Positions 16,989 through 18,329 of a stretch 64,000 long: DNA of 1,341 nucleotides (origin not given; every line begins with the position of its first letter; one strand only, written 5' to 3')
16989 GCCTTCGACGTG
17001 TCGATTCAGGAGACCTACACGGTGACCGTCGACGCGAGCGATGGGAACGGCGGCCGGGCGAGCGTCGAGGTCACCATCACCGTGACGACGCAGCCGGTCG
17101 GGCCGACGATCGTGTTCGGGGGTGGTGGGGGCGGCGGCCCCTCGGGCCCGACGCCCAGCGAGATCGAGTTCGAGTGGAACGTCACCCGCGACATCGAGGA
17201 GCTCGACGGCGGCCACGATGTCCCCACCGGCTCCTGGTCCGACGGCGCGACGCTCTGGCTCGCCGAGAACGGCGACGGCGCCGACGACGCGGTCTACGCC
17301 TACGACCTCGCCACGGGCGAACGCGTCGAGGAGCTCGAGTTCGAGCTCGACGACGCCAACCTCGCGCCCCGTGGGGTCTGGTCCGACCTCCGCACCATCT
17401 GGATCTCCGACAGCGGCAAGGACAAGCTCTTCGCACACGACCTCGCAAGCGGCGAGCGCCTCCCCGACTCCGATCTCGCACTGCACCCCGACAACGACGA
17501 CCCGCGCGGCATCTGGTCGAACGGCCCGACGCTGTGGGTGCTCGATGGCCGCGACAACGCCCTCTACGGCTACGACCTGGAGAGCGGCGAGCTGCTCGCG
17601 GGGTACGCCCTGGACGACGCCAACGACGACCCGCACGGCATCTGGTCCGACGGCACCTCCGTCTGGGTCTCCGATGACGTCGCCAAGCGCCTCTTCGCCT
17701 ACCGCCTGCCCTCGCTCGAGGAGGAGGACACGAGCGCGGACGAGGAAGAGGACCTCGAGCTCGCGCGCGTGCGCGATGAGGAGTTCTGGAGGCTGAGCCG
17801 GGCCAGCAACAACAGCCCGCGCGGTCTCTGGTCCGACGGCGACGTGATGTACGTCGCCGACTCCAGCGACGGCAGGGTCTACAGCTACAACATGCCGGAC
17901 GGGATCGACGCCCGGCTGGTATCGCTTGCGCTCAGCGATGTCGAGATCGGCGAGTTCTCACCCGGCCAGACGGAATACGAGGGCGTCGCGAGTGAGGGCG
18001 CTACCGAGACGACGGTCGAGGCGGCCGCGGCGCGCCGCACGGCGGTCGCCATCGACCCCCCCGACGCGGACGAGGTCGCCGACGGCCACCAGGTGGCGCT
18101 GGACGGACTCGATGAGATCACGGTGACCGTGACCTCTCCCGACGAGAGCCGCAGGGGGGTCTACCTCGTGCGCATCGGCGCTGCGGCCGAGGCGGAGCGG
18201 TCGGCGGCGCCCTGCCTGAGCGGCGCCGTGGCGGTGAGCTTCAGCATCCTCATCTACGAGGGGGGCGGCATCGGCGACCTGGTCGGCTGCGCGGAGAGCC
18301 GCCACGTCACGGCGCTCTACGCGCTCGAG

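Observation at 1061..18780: Divergent pair of giant secreted paralogues sharing a conserved, unusual C-terminal half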

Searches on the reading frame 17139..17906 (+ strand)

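Call 35: search_protein_families(library=pfam, proteins=[window:17139-17906:+], max_evalue=10)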
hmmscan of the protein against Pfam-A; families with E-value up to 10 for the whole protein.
window:17139-17906:+ (256 aa): 3 families
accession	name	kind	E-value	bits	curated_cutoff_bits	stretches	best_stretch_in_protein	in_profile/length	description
PF22729.1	NCH3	-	2.3e-09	37.4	27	4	158-187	35-64/74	NACHT C-terminal Helical domain 3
PF13360.13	PQQ_2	-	1.4e-06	28.5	27.6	2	29-63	200-230/233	Outer membrane protein assembly factor BamB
PF08450.18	SGL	-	0.098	12.7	26.3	1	232-252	143-163/246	SMP-30/Gluconolactonase/LRE-like region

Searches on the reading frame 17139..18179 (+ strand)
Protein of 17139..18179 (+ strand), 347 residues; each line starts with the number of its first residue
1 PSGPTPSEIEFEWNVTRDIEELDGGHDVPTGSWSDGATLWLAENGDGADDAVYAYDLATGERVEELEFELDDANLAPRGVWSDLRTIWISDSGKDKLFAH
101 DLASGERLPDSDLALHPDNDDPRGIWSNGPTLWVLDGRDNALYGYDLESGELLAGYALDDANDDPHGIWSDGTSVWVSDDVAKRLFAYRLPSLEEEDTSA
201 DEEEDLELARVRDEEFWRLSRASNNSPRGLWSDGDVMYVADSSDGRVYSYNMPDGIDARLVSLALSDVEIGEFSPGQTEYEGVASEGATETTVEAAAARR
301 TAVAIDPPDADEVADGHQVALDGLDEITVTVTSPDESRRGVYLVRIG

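Call 29: predict_structure(alignment_id=A2)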
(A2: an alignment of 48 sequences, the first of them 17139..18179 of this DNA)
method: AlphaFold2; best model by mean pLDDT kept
length: 347 residues; sequences in the alignment: 48
mean_pLDDT: 77.5   pTM: 0.66
mean pLDDT of the five models: 77.5, 74.1, 66.9, 66.2, 62.7
residues with pLDDT >= 90: 99; 70-90: 162; 50-70: 47; < 50: 39
segments of 3 or more residues with pLDDT < 50: 1-26, 195-203, 221-224
pLDDT, mean of each block of 10 residues (from residue 1): 28 32 51 84 70 82 87 81 92 89 93 93 88 93 93 92 89 83 86 55 67 77 59 74 69 63 89 83 89 80 83 70 89 73 89
secondary structure, 60 per line:
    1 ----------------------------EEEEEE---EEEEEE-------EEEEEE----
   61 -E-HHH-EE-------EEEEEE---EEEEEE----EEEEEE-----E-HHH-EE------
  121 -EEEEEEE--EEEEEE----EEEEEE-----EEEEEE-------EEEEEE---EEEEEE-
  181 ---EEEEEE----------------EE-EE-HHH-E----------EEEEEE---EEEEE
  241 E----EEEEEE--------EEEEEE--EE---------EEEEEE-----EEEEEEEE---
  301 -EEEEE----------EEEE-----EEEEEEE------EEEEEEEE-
elements in order: E29-34 E38-43 E51-56 E77-82 E86-91 E96-101 E122-128 E131-136 E141-146 E152-157 E165-170 E174-179 E184-189 E227-232 E236-241 E246-251 E260-265 E279-284 E290-297 E302-306 E317-320 E326-332 E339-346

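Call 32: fold_search(model_id=the predicted structure, library=pdb)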
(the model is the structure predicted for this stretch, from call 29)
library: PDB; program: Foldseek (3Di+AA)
matches with E <= 10: 1728; with E <= 0.001: 1073
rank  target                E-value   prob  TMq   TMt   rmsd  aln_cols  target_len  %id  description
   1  3nol                  1.5e-09  1.00  0.50  0.71   4.1       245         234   12  Crystal structure of Zymomonas mobilis Glutaminyl Cyclase (trigonal form) (released 2010-11-03)
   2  3mbr                  1.7e-09  1.00  0.50  0.71   4.7       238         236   13  Crystal Structure of the Glutaminyl Cyclase from Xanthomonas campestris (released 2010-06-30)
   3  3ott_B                8.9e-09  1.00  0.34  0.18  11.6       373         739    9  Crystal Structure of the extracellular domain of the putative one component system BT4673 from B. thetaiotaomicron (released 2011-08-10)
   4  9co0_B                1.2e-08  1.00  0.35  0.36  17.4       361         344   11  CryoEM structure of BAM in complex with the PTB2 open-state inhibitor (in SMA nanodisc) (released 2024-12-25)
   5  4zlr_B                1.3e-08  1.00  0.44  0.54   4.0       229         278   14  Structure of the Brat-NHL domain bound to consensus RNA motif (released 2015-11-11)
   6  9cnw_B                1.4e-08  1.00  0.35  0.35  16.1       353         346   14  CryoEM structure of the APO-BAM complex in DDM detergent (released 2024-12-25)
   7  5ex7_A                1.4e-08  1.00  0.44  0.55   4.0       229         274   14  Crystal structure of Brat NHL domain in complex with an 8-nt hunchback mRNA (released 2015-12-09)
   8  9c7v_1                1.4e-08  1.00  0.35  0.16  15.0       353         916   14  Structure of the human BOS:human EMC complex in GDN (released 2024-08-21)
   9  6ttu_T                1.6e-08  1.00  0.42  0.37   5.3       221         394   13  Ubiquitin Ligation to substrate by a cullin-RING E3 ligase at 3.7A resolution: NEDD8-CUL1-RBX1 N98R-SKP1-monomeric b-T (released 2020-02-12)
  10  2iwa                  1.7e-08  1.00  0.48  0.64   4.7       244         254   14  Unbound glutaminyl cyclotransferase from Carica papaya. (released 2006-07-04)
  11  1l0q_A                2.0e-08  1.00  0.40  0.36  17.1       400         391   12  Tandem YVTN beta-propeller and PKD domains from an archaeal surface layer protein (released 2002-11-06)
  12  3vgz_C                2.4e-08  1.00  0.39  0.41  17.2       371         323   14  Crystal structure of E. coli YncE (released 2011-11-16)
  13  3q54                  2.4e-08  1.00  0.32  0.32  15.7       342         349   15  Crystal structure of Escherichia coli BamB (released 2012-05-09)
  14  2faw_A                2.6e-08  1.00  0.47  0.64   4.9       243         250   14  crystal structure of papaya glutaminyl cyclase (released 2006-10-03)
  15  9cnz_B                3.0e-08  1.00  0.35  0.35  16.0       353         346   14  Structure of BAM complexed with PTB2 ligand in detergent (released 2024-12-25)
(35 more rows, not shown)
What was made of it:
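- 17217..17909 (+): B: five WSDG blades, modelled as a five-bladed beta-propeller. calls 29, 32
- On Glutaminyl cyclase-type five-bladed propeller: The best PDB hits are 3nol, 3mbr and 2iwa, TM 0.64-0.71 (calls 29, 32).
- Closest known: Five-bladed beta-propellers such as bacterial/plant glutaminyl cyclase. Same: Fold: Foldseek E 1.5e-9, TM (normalised to target) 0.71, about 240 aligned residues (call 32).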

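Call 36: search_protein_families(library=ncbifam, proteins=[window:17139-18179:+], max_evalue=1)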
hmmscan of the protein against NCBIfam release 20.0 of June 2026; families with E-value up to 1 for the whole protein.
window:17139-18179:+ (347 aa): 0 families

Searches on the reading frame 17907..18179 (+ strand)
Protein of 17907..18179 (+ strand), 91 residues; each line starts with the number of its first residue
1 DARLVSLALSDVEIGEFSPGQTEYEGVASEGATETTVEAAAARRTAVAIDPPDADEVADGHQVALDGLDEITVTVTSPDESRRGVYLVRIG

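Call 35: search_protein_families(library=pfam, proteins=[window:17907-18179:+], max_evalue=10)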
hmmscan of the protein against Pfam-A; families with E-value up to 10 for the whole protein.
window:17907-18179:+ (91 aa): 1 family
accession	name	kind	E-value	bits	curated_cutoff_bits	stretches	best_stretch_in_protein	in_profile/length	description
PF12733.13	Cadherin-like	-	5.4e-06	27.2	24.2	1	8-90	5-86/89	Cadherin-like beta sandwich domain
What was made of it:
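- The five-bladed propeller fold and PF12733 are typical ligand- or carbohydrate-binding scaffolds (calls 32, 35).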
